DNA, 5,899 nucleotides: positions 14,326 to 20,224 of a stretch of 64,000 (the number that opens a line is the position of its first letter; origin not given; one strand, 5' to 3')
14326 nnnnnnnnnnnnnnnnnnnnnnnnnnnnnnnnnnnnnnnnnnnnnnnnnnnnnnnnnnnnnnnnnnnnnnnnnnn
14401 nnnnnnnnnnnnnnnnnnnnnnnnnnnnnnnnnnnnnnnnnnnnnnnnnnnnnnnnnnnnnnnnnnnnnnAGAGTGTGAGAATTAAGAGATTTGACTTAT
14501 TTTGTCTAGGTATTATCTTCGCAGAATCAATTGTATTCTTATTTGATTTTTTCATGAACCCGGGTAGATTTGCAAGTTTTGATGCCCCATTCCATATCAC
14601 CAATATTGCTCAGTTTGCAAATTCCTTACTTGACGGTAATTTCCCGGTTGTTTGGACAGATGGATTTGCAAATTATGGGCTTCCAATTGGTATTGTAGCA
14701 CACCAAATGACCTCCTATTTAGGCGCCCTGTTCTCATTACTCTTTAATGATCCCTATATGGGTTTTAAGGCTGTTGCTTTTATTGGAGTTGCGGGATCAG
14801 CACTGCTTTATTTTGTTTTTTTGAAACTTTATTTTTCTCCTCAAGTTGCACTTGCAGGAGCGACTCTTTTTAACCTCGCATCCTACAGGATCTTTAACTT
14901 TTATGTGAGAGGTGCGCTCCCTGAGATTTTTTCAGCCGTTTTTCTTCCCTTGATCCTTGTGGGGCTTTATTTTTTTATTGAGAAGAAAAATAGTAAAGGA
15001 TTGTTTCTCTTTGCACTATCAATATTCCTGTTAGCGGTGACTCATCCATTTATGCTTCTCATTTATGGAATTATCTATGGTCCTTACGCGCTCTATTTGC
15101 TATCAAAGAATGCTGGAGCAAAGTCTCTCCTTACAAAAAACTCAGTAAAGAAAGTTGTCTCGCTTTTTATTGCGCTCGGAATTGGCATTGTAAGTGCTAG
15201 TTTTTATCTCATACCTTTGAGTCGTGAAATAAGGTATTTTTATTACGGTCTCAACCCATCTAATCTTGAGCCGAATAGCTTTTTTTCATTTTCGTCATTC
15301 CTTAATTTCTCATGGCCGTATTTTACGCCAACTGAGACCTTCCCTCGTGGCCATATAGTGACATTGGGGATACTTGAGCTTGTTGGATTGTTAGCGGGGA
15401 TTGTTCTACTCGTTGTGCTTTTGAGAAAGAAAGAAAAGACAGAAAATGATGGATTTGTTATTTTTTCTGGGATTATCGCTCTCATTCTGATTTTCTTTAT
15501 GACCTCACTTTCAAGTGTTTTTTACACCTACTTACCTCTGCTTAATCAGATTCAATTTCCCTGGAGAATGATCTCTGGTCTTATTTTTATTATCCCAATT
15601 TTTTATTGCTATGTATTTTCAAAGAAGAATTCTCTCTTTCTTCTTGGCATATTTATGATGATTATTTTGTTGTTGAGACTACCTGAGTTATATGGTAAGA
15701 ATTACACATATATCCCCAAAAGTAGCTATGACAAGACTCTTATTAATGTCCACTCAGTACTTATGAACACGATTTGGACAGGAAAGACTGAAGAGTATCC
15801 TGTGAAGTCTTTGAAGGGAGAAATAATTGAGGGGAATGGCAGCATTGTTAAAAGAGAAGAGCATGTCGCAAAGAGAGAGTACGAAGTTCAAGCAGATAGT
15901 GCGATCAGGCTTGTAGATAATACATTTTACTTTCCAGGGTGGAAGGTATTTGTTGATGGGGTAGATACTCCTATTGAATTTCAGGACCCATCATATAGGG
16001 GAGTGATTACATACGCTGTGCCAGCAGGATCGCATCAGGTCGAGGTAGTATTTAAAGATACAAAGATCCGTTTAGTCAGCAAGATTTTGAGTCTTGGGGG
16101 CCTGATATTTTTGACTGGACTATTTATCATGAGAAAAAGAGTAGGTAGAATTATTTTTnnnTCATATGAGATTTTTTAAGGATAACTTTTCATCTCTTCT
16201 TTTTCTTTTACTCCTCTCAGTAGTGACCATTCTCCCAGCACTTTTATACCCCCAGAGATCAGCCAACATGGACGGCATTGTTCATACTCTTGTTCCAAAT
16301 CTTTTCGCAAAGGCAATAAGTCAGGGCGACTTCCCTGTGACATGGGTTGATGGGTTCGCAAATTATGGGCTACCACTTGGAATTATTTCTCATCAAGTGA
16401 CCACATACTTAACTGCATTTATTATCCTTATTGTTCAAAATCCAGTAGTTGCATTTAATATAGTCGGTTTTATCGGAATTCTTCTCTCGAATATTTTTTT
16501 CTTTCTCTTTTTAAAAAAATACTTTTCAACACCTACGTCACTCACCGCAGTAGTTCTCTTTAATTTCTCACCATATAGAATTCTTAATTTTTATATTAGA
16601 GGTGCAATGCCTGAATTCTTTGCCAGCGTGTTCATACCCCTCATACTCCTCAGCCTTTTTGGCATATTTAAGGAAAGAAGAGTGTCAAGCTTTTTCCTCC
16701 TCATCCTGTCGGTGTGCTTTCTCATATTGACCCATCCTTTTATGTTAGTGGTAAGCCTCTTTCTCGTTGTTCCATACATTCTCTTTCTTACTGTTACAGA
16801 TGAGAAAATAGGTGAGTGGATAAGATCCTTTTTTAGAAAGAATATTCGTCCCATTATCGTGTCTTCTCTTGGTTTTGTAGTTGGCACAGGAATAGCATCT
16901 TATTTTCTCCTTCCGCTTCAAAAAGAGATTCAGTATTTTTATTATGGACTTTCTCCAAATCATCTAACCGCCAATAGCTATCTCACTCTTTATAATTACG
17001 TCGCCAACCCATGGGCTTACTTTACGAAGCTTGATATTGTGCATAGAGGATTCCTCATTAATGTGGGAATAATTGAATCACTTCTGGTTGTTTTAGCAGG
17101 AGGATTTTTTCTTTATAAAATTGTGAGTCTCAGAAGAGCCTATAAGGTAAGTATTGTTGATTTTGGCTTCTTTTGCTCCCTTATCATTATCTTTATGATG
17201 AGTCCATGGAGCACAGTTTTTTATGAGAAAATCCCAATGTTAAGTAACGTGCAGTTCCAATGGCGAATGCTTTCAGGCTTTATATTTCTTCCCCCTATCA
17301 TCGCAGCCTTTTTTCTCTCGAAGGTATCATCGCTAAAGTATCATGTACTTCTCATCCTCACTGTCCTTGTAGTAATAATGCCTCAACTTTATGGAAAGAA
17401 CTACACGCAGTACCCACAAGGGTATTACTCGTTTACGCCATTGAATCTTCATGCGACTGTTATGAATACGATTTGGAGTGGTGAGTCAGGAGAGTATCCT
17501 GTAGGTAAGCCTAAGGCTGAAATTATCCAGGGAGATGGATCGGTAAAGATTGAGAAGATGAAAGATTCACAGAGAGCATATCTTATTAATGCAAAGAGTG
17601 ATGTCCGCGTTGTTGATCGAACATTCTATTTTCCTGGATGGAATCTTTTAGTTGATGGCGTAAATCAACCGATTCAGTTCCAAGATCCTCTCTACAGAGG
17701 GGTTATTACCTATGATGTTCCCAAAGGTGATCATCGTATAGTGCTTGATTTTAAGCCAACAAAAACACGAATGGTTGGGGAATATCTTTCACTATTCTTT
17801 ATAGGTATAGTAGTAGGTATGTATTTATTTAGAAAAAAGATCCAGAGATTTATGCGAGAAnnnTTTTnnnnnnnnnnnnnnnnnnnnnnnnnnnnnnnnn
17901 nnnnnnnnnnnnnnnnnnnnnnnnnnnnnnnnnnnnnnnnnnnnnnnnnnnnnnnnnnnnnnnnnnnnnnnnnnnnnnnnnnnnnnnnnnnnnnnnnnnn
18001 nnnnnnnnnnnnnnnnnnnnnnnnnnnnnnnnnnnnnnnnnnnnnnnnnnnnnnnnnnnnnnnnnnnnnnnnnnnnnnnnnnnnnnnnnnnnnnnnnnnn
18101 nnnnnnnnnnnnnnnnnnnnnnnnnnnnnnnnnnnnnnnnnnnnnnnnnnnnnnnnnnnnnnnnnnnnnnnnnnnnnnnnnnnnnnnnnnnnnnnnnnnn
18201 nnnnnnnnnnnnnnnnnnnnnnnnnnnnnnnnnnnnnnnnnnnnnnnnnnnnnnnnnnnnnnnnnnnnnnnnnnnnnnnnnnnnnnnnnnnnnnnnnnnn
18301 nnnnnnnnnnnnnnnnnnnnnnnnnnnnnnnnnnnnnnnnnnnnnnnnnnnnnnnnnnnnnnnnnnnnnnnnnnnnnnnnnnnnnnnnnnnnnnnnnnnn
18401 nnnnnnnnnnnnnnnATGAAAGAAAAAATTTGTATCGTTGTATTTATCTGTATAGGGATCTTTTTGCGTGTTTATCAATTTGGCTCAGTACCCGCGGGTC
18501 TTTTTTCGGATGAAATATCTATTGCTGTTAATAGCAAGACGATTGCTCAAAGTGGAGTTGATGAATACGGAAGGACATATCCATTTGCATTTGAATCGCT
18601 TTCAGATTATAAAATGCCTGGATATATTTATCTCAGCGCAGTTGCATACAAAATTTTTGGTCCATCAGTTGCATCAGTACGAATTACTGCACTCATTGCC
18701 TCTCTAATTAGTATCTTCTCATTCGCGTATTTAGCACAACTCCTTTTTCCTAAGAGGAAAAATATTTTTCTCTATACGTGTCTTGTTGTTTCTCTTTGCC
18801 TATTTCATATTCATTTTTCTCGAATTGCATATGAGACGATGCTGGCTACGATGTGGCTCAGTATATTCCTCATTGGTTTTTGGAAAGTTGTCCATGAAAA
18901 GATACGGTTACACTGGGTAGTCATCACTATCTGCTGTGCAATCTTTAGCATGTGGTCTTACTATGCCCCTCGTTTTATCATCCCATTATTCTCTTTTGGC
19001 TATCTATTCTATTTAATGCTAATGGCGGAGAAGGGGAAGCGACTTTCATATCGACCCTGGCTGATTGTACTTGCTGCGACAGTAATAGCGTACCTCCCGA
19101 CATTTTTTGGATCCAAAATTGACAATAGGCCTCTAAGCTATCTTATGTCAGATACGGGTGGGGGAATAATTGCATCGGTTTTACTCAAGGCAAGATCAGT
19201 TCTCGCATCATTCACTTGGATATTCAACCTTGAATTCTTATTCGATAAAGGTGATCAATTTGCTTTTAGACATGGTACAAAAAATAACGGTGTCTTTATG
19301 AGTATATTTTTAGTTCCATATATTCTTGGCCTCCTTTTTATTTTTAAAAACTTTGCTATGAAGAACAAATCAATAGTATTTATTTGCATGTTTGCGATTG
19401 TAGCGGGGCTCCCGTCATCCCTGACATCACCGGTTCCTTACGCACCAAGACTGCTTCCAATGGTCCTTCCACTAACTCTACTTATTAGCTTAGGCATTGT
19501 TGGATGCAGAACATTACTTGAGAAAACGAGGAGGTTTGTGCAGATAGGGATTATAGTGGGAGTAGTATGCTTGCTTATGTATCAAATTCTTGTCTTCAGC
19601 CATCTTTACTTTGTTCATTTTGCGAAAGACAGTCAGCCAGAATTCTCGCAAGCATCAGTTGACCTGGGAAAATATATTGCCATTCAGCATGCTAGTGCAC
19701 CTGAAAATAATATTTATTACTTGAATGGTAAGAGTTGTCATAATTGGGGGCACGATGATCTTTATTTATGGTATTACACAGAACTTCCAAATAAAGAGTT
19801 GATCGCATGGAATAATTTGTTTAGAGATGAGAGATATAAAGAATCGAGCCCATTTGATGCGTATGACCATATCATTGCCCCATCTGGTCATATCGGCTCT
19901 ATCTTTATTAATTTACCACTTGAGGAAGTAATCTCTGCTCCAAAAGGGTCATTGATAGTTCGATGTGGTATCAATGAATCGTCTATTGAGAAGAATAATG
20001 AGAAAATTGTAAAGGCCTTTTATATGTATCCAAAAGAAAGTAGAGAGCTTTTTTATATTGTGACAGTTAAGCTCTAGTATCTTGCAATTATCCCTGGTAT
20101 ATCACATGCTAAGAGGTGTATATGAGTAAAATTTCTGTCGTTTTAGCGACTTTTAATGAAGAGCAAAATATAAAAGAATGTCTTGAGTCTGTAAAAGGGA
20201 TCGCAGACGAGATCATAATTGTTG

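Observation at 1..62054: A 62-kb, almost single-strand glycosylation mega-locus with at least 16 GT2/GT4 enzymes, at least 12 large GT-C-type membrane proteins, two flippases and two lipid-sugar synthases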

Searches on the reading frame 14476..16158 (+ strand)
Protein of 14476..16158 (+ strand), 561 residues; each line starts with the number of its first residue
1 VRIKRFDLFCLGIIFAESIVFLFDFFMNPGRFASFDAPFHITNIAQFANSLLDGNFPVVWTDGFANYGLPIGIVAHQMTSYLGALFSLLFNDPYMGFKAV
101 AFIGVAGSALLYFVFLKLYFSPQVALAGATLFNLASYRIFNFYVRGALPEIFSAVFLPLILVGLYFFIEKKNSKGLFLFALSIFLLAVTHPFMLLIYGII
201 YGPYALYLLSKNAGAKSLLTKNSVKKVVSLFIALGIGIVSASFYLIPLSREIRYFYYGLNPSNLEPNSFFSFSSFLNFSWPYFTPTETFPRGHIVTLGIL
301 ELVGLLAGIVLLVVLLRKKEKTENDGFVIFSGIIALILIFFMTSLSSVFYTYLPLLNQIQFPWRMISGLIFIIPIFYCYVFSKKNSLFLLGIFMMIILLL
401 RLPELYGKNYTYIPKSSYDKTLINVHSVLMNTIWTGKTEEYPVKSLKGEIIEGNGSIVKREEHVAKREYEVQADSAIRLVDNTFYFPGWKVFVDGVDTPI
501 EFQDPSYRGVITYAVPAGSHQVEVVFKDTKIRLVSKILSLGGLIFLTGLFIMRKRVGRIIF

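Call 4: search_protein_families(library=pfam, proteins=[window:14476-16158:+], max_evalue=0.001)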
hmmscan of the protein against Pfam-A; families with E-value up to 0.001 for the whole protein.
window:14476-16158:+ (561 aa): 2 families
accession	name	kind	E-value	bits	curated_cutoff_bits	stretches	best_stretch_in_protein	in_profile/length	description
PF10131.15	PTPS_related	-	1.5e-09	37.3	26.4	1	81-399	10-301/621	6-pyruvoyl-tetrahydropterin synthase related domain; membrane protein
PF20176.3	DUF6541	-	3.3e-05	22.8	29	1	136-346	227-415/646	Family of unknown function (DUF6541)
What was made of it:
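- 14476..16161 (+): PTPS_related GT-C. PTPS_related 37.3 bits, cut-off 26.4 (call 4).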

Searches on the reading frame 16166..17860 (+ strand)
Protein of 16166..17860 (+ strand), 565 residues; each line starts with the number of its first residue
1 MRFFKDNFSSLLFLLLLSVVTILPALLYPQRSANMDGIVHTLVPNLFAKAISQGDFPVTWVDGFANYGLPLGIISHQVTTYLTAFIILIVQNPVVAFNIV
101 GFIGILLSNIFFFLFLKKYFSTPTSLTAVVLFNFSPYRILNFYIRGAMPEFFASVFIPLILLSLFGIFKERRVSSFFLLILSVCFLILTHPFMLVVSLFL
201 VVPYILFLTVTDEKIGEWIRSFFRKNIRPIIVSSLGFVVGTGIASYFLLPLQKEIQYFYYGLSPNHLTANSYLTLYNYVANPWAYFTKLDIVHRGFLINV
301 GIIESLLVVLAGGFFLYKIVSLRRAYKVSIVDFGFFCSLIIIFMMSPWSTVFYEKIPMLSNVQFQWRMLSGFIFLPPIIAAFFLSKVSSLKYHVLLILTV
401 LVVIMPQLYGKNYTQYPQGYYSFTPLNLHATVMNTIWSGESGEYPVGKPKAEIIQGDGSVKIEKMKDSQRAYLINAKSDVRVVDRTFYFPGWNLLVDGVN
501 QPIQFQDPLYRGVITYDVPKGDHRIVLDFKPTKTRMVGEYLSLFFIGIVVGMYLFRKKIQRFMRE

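Call 4: search_protein_families(library=pfam, proteins=[window:16166-17860:+], max_evalue=0.001)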
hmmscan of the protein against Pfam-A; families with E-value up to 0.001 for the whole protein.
window:16166-17860:+ (565 aa): 2 families
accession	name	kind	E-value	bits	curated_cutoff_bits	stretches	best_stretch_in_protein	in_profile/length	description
PF10131.15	PTPS_related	-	5e-06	25.7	26.4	1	81-425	10-317/621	6-pyruvoyl-tetrahydropterin synthase related domain; membrane protein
PF20176.3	DUF6541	-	0.00013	20.8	29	1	121-277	210-362/646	Family of unknown function (DUF6541)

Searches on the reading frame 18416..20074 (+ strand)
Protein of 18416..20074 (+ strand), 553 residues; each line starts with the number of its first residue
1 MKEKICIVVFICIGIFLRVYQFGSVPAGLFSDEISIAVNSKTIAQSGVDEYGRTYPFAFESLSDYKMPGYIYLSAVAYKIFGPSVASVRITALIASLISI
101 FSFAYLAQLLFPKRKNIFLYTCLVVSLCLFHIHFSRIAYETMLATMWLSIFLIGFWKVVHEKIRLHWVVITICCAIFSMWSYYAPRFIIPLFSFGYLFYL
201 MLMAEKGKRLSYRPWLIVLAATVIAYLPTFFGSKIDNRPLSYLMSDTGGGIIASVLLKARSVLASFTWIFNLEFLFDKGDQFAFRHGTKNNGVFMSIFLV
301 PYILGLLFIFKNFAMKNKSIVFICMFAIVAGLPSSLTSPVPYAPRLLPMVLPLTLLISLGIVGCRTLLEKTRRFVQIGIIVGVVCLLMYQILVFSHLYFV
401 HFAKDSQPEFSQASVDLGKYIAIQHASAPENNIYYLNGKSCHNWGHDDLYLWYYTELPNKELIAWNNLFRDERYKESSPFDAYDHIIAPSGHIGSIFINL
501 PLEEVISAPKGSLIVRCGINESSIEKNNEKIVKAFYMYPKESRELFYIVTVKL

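Call 4: search_protein_families(library=pfam, proteins=[window:18416-20074:+], max_evalue=0.001)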
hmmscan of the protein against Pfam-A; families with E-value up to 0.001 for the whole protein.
window:18416-20074:+ (553 aa): 0 families

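Call 16: search_protein_families(library=pfam, proteins=[window:18416-20074:+], max_evalue=10)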
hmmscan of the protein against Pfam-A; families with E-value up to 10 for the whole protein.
window:18416-20074:+ (553 aa): 1 family
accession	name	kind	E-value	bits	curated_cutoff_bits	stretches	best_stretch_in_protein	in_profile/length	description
PF13231.12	PMT_2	-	0.0012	19.5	26.1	1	68-224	4-153/160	Dolichyl-phosphate-mannose-protein mannosyltransferase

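Call 17: search_protein_families(library=ncbifam, proteins=[window:18416-20074:+], max_evalue=1)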
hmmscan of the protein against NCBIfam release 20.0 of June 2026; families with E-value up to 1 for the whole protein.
window:18416-20074:+ (553 aa): 1 family
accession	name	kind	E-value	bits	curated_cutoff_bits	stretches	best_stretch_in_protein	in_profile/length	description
NF041460.1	kinGactiv_GlnX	equivalog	0.074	11.9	780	1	348-397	208-257/439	protein kinase G-activating protein GlnX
